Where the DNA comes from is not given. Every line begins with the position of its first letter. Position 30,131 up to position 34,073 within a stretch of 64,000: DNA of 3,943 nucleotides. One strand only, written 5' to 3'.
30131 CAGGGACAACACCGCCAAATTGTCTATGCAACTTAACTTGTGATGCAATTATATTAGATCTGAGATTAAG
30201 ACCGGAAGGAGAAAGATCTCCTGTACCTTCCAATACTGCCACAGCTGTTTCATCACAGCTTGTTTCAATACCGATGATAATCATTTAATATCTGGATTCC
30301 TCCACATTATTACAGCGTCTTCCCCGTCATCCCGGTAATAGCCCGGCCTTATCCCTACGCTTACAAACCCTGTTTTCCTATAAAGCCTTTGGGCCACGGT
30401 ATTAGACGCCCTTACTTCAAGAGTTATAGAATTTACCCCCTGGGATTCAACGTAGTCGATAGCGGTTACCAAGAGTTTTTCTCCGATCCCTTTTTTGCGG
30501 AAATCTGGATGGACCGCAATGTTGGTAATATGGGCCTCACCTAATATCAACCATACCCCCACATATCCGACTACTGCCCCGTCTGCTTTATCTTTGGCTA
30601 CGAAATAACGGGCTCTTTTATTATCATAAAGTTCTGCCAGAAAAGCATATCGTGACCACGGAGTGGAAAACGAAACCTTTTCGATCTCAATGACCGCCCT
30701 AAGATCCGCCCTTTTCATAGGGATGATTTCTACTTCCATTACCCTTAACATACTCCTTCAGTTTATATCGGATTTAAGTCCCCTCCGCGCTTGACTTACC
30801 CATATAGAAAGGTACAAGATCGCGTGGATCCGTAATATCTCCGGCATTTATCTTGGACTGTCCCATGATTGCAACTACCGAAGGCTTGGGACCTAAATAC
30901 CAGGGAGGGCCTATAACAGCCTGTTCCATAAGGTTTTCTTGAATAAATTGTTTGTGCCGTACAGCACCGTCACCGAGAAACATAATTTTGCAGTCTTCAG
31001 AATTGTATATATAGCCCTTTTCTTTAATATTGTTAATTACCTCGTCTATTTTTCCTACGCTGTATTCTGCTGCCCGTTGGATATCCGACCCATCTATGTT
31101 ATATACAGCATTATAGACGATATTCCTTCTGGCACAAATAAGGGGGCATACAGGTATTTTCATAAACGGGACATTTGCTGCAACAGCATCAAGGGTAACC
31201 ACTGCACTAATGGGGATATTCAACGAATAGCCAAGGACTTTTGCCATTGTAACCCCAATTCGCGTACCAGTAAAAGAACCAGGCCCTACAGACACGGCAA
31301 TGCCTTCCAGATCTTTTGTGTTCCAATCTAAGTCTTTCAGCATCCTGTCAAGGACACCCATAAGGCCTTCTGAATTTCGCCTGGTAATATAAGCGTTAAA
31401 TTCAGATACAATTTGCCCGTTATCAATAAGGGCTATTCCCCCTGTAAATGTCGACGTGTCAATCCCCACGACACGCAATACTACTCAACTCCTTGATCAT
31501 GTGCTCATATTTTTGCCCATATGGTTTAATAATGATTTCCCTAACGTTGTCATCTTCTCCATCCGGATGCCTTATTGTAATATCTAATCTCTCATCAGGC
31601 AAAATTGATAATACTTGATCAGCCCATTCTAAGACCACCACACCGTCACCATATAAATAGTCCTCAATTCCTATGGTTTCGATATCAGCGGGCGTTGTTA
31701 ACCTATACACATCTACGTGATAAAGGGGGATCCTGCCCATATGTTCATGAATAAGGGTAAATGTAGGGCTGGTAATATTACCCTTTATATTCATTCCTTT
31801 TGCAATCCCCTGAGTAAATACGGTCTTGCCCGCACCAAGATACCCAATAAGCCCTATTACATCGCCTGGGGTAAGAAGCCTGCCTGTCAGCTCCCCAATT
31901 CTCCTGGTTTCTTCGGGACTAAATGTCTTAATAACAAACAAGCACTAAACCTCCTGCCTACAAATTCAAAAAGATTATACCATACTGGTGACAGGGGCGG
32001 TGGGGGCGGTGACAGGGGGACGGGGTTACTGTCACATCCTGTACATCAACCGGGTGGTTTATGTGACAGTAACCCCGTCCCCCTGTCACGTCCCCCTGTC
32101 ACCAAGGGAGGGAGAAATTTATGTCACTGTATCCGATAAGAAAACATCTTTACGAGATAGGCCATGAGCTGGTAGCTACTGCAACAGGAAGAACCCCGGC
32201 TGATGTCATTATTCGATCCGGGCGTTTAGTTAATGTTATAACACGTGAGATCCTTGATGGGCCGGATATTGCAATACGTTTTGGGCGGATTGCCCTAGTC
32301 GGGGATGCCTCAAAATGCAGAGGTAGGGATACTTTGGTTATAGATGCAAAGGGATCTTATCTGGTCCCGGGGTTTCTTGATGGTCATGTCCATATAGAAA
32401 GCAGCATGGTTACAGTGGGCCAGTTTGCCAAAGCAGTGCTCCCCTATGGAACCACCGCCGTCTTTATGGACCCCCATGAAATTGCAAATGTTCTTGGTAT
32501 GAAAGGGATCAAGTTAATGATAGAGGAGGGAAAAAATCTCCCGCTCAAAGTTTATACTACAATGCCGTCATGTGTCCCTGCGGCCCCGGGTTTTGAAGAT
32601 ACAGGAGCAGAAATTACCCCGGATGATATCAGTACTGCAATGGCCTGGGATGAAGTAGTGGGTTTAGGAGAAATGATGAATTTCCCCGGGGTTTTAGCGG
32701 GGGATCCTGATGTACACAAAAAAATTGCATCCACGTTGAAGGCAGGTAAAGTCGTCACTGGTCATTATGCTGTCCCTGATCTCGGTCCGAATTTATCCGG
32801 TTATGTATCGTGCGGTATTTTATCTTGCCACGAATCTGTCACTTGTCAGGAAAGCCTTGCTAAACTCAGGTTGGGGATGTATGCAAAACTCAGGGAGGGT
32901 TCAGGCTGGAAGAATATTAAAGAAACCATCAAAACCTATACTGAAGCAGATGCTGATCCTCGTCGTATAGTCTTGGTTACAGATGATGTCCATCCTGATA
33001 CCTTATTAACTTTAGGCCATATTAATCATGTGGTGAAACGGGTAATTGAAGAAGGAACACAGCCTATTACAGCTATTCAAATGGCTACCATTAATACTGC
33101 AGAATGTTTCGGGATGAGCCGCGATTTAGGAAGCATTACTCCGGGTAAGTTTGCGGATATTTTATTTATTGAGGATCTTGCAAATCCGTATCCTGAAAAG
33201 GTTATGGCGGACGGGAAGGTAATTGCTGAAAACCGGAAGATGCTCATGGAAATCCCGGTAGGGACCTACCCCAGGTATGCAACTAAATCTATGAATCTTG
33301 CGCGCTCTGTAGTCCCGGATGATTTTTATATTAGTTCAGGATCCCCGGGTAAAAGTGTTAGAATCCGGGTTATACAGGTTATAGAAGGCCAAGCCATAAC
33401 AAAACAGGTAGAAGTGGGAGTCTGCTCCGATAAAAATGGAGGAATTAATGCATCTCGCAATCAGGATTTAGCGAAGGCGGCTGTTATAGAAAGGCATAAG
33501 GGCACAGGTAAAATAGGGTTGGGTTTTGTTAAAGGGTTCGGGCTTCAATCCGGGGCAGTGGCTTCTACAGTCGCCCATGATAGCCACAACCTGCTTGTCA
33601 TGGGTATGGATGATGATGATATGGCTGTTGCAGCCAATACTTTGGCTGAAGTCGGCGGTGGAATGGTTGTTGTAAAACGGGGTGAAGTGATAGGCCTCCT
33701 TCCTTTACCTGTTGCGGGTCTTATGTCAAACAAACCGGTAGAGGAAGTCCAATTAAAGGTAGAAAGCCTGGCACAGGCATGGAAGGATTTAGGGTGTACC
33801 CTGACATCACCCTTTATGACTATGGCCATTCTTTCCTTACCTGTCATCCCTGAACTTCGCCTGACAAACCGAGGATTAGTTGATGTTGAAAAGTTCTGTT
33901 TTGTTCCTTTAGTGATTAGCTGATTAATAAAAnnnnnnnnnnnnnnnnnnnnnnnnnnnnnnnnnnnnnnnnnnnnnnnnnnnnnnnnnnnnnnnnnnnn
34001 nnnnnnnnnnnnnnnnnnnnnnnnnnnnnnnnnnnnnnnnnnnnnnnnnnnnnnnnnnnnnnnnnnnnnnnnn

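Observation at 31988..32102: Perfect 29-bp inverted repeat with nested palindromes and four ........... copies in the tsaE/ade divergent promoter region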

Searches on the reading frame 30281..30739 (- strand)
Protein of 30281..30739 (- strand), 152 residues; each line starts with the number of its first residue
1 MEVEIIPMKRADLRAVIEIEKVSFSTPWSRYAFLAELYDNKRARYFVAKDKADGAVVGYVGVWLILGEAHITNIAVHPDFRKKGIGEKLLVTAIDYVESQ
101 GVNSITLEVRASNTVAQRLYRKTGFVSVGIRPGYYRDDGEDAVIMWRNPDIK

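Call 44: find_encoding_contigs(protein=window:30281-30739:-, flank=4000, max_places=10)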
Protein window:30281-30739:- (152 aa): 10 contigs read that carry it; 8 places shown.
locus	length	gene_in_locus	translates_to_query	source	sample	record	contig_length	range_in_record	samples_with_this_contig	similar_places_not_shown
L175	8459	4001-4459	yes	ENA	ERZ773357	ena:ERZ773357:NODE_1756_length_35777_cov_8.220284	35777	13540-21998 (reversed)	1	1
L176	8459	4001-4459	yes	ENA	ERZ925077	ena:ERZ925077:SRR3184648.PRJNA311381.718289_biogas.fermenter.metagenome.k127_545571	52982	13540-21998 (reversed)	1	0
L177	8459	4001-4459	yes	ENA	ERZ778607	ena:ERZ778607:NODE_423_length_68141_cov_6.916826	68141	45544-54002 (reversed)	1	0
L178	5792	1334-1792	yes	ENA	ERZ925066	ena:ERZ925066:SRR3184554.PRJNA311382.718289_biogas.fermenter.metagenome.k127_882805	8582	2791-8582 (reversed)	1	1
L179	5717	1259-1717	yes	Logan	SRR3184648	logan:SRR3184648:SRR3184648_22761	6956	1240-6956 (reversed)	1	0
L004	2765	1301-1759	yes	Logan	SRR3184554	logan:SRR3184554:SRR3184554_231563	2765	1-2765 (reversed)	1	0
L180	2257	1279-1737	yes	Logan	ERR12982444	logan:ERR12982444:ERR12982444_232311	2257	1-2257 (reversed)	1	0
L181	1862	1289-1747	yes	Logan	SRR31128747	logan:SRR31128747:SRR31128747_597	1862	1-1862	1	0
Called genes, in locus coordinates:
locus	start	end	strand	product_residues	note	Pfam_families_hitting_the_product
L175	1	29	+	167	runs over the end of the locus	PF22381:Staph_reg_Sar_Rot, PF01047:MarR, PF12802:MarR_2, PF13463:HTH_27 (weak)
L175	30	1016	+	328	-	PF01073:3Beta_HSD, PF01370:Epimerase, PF02719:Polysacc_synt_2, PF04321:RmlD_sub_bind, PF05368:NmrA, PF13460:NAD_binding_10, PF16363:GDP_Man_Dehyd, PF07993:NAD_binding_4, +1 more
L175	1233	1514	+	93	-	PF15919:HicB_lk_antitox (faint), PF01402:RHH_1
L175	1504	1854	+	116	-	PF02452:PemK_toxin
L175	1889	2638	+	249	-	PF07722:Peptidase_C26, PF00117:GATase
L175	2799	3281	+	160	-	PF02367:TsaE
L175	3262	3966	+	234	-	PF00814:TsaD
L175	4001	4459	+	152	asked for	PF13302:Acetyltransf_3, PF13527:Acetyltransf_9 (faint), PF00583:Acetyltransf_1, PF13673:Acetyltransf_10, PF13508:Acetyltransf_7, PF08445:FR47 (weak)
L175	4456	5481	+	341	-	PF00814:TsaD, PF22521:HypF_C_2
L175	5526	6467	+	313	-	PF03816:LytR_cpsA_psr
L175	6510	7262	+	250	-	PF04029:2-ph_phosp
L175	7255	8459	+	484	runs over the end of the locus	PF08486:SpoIID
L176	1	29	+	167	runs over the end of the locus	PF22381:Staph_reg_Sar_Rot, PF01047:MarR, PF12802:MarR_2, PF13463:HTH_27 (weak)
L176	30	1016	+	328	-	PF01073:3Beta_HSD, PF01370:Epimerase, PF02719:Polysacc_synt_2, PF04321:RmlD_sub_bind, PF05368:NmrA, PF13460:NAD_binding_10, PF16363:GDP_Man_Dehyd, PF07993:NAD_binding_4, +1 more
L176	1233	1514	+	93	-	PF15919:HicB_lk_antitox (faint), PF01402:RHH_1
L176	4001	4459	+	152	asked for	PF13302:Acetyltransf_3, PF13527:Acetyltransf_9 (faint), PF00583:Acetyltransf_1, PF13673:Acetyltransf_10, PF13508:Acetyltransf_7, PF08445:FR47 (weak)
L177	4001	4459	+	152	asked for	PF13302:Acetyltransf_3, PF13527:Acetyltransf_9 (faint), PF00583:Acetyltransf_1, PF13673:Acetyltransf_10, PF13508:Acetyltransf_7, PF08445:FR47 (weak)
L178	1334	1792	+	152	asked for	PF13302:Acetyltransf_3, PF13527:Acetyltransf_9 (faint), PF00583:Acetyltransf_1, PF13673:Acetyltransf_10, PF13508:Acetyltransf_7, PF08445:FR47 (weak)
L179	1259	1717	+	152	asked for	PF13302:Acetyltransf_3, PF13527:Acetyltransf_9 (faint), PF00583:Acetyltransf_1, PF13673:Acetyltransf_10, PF13508:Acetyltransf_7, PF08445:FR47 (weak)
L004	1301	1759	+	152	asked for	PF13302:Acetyltransf_3, PF13527:Acetyltransf_9 (faint), PF00583:Acetyltransf_1, PF13673:Acetyltransf_10, PF13508:Acetyltransf_7, PF08445:FR47 (weak)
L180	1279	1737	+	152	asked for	PF13302:Acetyltransf_3, PF13527:Acetyltransf_9 (faint), PF00583:Acetyltransf_1, PF13673:Acetyltransf_10, PF13508:Acetyltransf_7, PF08445:FR47 (weak)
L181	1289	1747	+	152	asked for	PF13302:Acetyltransf_3, PF13527:Acetyltransf_9 (faint), PF00583:Acetyltransf_1, PF13673:Acetyltransf_10, PF13508:Acetyltransf_7, PF08445:FR47 (weak)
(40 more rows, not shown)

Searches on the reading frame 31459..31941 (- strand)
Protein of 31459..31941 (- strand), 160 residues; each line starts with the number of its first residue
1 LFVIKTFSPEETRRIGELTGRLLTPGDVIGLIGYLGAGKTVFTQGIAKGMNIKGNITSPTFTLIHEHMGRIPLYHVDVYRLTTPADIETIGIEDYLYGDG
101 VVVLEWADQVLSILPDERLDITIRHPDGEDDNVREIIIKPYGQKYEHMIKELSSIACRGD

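Call 8: find_encoding_contigs(protein=window:31459-31941:-, flank=3000, max_places=10)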
Protein window:31459-31941:- (160 aa): 4 contigs read that carry it; 4 places shown.
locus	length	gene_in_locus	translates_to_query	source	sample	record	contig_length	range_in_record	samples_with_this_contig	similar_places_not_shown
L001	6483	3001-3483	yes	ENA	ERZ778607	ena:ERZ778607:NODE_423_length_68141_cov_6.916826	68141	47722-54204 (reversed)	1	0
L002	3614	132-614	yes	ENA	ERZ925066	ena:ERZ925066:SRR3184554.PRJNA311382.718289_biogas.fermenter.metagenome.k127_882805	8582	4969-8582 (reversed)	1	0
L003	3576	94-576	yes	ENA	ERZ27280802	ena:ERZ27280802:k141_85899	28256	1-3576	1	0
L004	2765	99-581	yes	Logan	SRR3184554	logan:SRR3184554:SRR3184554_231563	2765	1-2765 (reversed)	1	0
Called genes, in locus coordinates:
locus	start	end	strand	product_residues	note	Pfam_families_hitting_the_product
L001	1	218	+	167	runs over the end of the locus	PF22381:Staph_reg_Sar_Rot, PF01047:MarR, PF12802:MarR_2, PF13463:HTH_27 (weak)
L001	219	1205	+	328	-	PF01073:3Beta_HSD, PF01370:Epimerase, PF02719:Polysacc_synt_2, PF04321:RmlD_sub_bind, PF05368:NmrA, PF13460:NAD_binding_10, PF16363:GDP_Man_Dehyd, PF07993:NAD_binding_4, +1 more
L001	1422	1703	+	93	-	PF15919:HicB_lk_antitox (faint), PF01402:RHH_1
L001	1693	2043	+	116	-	PF02452:PemK_toxin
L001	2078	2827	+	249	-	PF07722:Peptidase_C26, PF00117:GATase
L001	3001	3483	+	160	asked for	PF02367:TsaE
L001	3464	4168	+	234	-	PF00814:TsaD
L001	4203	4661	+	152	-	PF13302:Acetyltransf_3, PF13527:Acetyltransf_9 (faint), PF00583:Acetyltransf_1, PF13673:Acetyltransf_10, PF13508:Acetyltransf_7, PF08445:FR47 (weak)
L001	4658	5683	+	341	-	PF00814:TsaD, PF22521:HypF_C_2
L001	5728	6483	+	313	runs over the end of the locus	PF03816:LytR_cpsA_psr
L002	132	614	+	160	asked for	PF02367:TsaE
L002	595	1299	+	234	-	PF00814:TsaD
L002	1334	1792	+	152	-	PF13302:Acetyltransf_3, PF13527:Acetyltransf_9 (faint), PF00583:Acetyltransf_1, PF13673:Acetyltransf_10, PF13508:Acetyltransf_7, PF08445:FR47 (weak)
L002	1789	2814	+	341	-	PF00814:TsaD, PF22521:HypF_C_2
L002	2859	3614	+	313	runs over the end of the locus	PF03816:LytR_cpsA_psr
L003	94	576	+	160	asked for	PF02367:TsaE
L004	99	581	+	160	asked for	PF02367:TsaE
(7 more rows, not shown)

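Call 55: list_cluster_members(proteins=[window:31459-31941:-, window:32121-33923:+, window:29259-30284:-, window:25-1458:-, window:61820-62758:+, P0001])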
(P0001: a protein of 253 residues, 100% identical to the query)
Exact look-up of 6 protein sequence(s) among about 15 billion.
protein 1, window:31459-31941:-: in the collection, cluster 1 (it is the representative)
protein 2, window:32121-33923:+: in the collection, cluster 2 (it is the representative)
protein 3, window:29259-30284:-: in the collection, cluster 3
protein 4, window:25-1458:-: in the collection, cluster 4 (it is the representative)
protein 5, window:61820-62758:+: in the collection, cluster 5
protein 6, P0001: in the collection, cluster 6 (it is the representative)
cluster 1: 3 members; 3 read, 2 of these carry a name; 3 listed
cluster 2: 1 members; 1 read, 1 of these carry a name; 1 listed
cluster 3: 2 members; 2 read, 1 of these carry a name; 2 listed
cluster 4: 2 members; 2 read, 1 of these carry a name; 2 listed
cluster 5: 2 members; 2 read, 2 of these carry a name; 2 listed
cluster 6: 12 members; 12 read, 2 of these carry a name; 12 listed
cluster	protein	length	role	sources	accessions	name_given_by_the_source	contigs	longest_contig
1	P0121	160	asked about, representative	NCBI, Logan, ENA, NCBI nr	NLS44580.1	MAG: tRNA (adenosine(37)-N6)-threonylcarbamoyltransferase complex ATPase subunit type 1 ... | tRNA (adenosine(37)-N6)-threonylcarbamoyltransferase complex ATPase subunit type 1 TsaE ...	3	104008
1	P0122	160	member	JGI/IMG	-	tRNA threonylcarbamoyladenosine biosynthesis protein TsaE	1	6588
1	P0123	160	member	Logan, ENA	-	-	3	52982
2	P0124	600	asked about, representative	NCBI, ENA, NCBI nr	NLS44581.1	MAG: adenine deaminase [Firmicutes bacterium] | adenine deaminase [Bacillota bacterium]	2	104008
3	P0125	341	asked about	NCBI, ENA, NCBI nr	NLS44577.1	MAG: tRNA (adenosine(37)-N6)-threonylcarbamoyltransferase complex transferase subunit ... | tRNA (adenosine(37)-N6)-threonylcarbamoyltransferase complex transferase subunit TsaD ...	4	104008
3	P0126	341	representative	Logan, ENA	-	-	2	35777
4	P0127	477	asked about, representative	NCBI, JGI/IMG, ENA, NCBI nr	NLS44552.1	MAG: phosphomannomutase/phosphoglucomutase [Firmicutes bacterium] | phosphomannomutase/phosphoglucomutase | phosphomannomutase/phosphoglucomutase [Bacillota bacterium]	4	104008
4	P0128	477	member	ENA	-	-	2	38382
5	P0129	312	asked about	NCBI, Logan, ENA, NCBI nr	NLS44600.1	MAG: thioredoxin-disulfide reductase [Firmicutes bacterium] | thioredoxin-disulfide reductase [Bacillota bacterium]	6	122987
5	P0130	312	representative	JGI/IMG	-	thioredoxin reductase (NADPH)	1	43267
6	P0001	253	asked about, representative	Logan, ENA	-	-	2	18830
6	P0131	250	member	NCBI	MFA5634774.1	MAG: transposase [Anaerovoracaceae bacterium]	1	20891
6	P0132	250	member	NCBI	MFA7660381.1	MAG: transposase [Anaerovoracaceae bacterium]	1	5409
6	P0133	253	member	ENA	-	-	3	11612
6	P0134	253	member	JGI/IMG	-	-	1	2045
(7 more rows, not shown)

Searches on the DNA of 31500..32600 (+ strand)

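Call 6: search_rna_families(source=window, start=31500, end=32600, threshold=evalue, max_evalue=10)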
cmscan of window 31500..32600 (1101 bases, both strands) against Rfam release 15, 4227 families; matches with E-value up to 10: 20.
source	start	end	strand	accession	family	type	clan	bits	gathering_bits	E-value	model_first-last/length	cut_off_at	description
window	32001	32097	+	RF03677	mir-1304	Gene; miRNA;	-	39.9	90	2.6e-06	1-87/87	no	mir-1304 microRNA precursor family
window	31993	32101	+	RF03944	mir-935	Gene; miRNA;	-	39.2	73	0.00055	1-91/91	no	mir-935 microRNA precursor family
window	32002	32096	-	RF03944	mir-935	Gene; miRNA;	-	32.6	73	0.014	1-91/91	no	mir-935 microRNA precursor family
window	32006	32091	-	RF04279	mir-H20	Gene; miRNA;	CL00141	30.8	99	0.002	1-82/82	no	mir-H20 microRNA precursor family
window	32001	32097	+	RF03964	mir-H1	Gene; miRNA;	-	30.3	97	0.011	1-85/85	no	mir-H1 microRNA precursor family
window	32001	32097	-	RF03964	mir-H1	Gene; miRNA;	-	29.9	97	0.013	1-85/85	no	mir-H1 microRNA precursor family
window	32007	32092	+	RF04279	mir-H20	Gene; miRNA;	CL00141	29.7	99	0.0036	1-82/82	no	mir-H20 microRNA precursor family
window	32003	32094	+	RF02007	mir-1237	Gene; miRNA;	-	29.1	65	0.065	1-102/102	no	mir-1237 microRNA precursor family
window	32014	32086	+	RF00774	mir-360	Gene; miRNA;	-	27.5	60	0.0024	1-62/62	no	mir-360 microRNA precursor family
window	32012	32084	-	RF00774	mir-360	Gene; miRNA;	-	27.1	60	0.0032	1-62/62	no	mir-360 microRNA precursor family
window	32017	32081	-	RF00756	mir-299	Gene; miRNA;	-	26.5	67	0.0045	1-63/63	no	mir-299 microRNA precursor family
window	32000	32097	+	RF03486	mir-3940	Gene; miRNA;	-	26.4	84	0.024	1-92/92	no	mir-3940 microRNA precursor family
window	32001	32097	-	RF00942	mir-1224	Gene; miRNA;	-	23.8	105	0.14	1-86/86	no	mir-1224 microRNA precursor family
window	32000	32098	+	RF00942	mir-1224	Gene; miRNA;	-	23.4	105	0.17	1-86/86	no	mir-1224 microRNA precursor family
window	32002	32097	+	RF03778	mir-483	Gene; miRNA;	-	21.5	60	0.36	1-75/75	no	mir-483 microRNA precursor family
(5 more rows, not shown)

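Call 85: search_dna_similar(query=window:31980-32110:+, collection=plasmids, mode=distant, max_evalue=0.001, max_rows=15)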
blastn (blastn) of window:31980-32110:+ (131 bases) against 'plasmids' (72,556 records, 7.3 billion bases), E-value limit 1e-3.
No match.

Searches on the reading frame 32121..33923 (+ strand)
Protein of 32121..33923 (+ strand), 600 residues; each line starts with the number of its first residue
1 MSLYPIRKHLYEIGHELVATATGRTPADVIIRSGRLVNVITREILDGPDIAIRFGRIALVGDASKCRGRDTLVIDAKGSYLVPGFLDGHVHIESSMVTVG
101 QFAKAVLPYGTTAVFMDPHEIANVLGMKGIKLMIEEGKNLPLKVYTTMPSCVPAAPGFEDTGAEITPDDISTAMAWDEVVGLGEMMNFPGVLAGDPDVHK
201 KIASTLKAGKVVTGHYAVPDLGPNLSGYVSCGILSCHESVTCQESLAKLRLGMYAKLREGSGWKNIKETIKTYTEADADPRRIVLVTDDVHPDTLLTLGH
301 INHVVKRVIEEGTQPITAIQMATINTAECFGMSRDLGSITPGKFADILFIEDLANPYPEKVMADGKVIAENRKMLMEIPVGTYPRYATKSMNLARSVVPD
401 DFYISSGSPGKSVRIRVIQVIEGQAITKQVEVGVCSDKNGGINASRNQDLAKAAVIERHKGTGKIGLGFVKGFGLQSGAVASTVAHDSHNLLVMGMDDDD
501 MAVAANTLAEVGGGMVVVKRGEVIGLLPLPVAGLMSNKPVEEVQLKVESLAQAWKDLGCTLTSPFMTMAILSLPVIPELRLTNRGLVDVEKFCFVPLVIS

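Call 9: find_encoding_contigs(protein=window:32121-33923:+, flank=3000, max_places=10)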
Protein window:32121-33923:+ (600 aa): 2 contigs read that carry it; 1 place shown.
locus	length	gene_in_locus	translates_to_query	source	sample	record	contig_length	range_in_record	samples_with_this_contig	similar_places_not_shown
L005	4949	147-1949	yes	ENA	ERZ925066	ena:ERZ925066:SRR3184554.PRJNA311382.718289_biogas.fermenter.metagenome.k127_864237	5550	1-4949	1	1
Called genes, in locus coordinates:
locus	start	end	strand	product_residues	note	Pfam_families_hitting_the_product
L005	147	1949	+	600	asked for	PF07969:Amidohydro_3 (faint), PF01979:Amidohydro_1, PF13382:Adenine_deam_C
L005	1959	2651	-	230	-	PF04893:Yip1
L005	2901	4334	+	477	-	PF25919:BSH_CusB (faint), PF25917:BSH_RND, PF25984:BSH_YknX (weak), PF25881:HH_YBHG, PF25954:Beta-barrel_RND_2, PF25990:Beta-barrel_YknX, PF26002:Beta-barrel_AprE (weak), PF25989:YknX_C, +1 more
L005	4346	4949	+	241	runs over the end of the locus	PF00005:ABC_tran, PF13304:AAA_21 (faint)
